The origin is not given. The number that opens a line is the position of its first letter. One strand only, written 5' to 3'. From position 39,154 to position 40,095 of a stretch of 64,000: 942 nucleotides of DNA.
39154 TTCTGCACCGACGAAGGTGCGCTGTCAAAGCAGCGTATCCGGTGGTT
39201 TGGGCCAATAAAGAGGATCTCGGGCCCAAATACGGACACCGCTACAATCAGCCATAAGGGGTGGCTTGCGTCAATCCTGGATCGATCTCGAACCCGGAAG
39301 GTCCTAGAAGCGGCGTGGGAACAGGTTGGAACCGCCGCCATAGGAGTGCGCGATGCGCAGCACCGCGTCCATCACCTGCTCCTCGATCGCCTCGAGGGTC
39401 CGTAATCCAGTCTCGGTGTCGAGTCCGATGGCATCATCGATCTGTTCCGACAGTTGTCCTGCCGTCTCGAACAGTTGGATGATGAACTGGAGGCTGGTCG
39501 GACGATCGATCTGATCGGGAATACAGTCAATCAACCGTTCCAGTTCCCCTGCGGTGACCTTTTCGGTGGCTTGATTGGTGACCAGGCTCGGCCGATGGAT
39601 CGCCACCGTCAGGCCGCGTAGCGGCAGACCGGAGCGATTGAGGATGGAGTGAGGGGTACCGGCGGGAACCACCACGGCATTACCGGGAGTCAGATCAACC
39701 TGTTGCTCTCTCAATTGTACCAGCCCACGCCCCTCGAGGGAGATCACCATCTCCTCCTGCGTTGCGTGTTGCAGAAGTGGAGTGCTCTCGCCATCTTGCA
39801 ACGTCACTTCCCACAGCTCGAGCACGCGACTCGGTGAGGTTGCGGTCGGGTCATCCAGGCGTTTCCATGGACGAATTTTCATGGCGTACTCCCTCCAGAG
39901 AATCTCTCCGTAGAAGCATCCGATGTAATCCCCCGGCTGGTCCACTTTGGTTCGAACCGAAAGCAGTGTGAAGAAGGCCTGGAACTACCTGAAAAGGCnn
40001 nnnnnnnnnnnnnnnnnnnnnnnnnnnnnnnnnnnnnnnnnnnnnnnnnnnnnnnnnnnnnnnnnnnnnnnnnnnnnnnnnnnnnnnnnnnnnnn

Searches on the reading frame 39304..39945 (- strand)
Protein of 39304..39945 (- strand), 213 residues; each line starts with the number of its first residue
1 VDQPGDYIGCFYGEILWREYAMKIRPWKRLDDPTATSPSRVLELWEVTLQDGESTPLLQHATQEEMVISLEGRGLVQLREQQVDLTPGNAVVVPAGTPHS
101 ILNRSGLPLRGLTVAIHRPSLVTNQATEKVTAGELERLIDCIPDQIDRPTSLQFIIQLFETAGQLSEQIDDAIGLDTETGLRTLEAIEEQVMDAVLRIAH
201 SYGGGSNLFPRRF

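Call 55: search_protein_families(library=pfam, proteins=[window:39304-39945:-], max_evalue=0.001)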
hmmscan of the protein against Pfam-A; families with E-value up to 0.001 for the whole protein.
window:39304-39945:- (213 aa): 2 families
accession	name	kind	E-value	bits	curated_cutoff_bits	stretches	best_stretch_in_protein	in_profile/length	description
PF07883.17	Cupin_2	-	9.6e-14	51.3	27.2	1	46-114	2-69/70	Cupin domain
PF02311.25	AraC_binding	-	5.8e-06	26.5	21.1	1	66-162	26-116/135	AraC-like ligand binding domain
